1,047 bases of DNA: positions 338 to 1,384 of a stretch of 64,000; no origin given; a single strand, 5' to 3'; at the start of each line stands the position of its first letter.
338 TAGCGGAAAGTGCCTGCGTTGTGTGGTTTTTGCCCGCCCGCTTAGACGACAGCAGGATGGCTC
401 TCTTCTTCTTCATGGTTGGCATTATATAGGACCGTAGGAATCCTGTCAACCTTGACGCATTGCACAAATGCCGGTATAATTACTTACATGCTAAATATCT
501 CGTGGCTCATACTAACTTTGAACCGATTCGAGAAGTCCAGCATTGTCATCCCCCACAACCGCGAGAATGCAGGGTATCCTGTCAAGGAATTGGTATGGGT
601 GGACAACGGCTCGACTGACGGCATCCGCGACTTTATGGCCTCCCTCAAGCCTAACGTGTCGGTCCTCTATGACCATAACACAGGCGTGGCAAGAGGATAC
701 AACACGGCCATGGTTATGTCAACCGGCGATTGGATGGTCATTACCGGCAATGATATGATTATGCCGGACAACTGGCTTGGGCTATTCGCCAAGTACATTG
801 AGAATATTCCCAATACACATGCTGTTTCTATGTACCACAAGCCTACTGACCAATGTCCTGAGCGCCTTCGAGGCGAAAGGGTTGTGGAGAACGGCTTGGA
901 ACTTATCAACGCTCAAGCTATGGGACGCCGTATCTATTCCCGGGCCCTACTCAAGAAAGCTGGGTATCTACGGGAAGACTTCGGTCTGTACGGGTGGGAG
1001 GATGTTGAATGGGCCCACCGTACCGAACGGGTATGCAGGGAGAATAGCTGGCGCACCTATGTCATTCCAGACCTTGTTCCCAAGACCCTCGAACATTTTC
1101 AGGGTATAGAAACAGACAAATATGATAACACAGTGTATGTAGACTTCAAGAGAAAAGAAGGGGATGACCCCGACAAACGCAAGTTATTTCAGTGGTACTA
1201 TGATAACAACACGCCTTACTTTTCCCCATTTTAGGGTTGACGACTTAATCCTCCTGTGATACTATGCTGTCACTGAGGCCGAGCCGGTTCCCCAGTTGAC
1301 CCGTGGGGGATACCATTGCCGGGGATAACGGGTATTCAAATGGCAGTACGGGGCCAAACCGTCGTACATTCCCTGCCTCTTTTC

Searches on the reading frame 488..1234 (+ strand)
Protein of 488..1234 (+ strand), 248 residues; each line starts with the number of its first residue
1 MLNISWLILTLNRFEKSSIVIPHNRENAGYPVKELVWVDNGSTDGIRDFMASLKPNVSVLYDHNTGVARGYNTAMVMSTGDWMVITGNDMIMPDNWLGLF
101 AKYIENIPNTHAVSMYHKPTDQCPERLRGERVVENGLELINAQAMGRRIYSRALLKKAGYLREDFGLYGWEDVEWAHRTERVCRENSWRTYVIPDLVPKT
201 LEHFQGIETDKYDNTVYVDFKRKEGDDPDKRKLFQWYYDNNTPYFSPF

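Call 3: search_protein_families(library=pfam, proteins=[window:488-1234:+], max_evalue=1)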
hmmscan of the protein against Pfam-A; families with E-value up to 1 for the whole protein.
window:488-1234:+ (248 aa): 2 families
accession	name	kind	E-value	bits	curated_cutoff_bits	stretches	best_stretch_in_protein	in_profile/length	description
PF00535.33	Glycos_transf_2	-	5.6e-14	52.9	23.3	1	27-131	23-130/168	Glycosyl transferase family 2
PF13704.12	Glyco_tranf_2_4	-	0.052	14.5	27.5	1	32-65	19-51/98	Glycosyl transferase family 2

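Call 4: search_protein_families(library=phrogs, proteins=[window:488-1234:+], max_evalue=0.01)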
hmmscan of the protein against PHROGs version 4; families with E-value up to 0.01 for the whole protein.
window:488-1234:+ (248 aa): 3 families
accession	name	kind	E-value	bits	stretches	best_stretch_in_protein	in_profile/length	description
phrog_2456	-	moron, auxiliary metabolic gene and host takeover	2.6e-08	34.7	1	34-181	34-174/239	glycosyltransferase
phrog_1579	-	moron, auxiliary metabolic gene and host takeover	0.00037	20.6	1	10-178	28-186/482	glycosyltransferase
phrog_29879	-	moron, auxiliary metabolic gene and host takeover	0.0058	17.1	1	6-105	8-117/239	galactosyl transferase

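Call 12: search_protein_families(library=ncbifam, proteins=[window:488-1234:+], max_evalue=0.1)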
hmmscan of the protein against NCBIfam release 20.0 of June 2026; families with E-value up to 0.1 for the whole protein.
window:488-1234:+ (248 aa): 6 families
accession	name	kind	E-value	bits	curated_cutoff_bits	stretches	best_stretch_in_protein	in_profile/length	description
NF041875.1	EPS_EpsD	equivalog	4.2e-07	29.7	370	1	7-98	4-98/325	exopolysaccharide biosynthesis glycosyltransferase EpsD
TIGR03937.1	PgaC_IcaA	equivalog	4.8e-05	22.5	422.3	1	4-113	47-159/407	poly-beta-1,6-N-acetyl-D-glucosamine synthase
NF050819.1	PolSacchBiosHfsG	equivalog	0.00022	20.5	500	1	34-181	40-203/302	polysaccharide biosynthesis protein HfsG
NF007482.0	PRK10073.1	equivalog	0.001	18.2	423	1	34-93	37-100/334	glycosyltransferase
TIGR04283.1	glyco_like_mftF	equivalog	0.0015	18.2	182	1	26-104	23-97/221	TIGR04283 family arsenosugar biosynthesis glycosyltransferase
NF038302.1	EPS_HpsE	equivalog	0.074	12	300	0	34-114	35-121/307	hormogonium polysaccharide biosynthesis glycosyltransferase HpsE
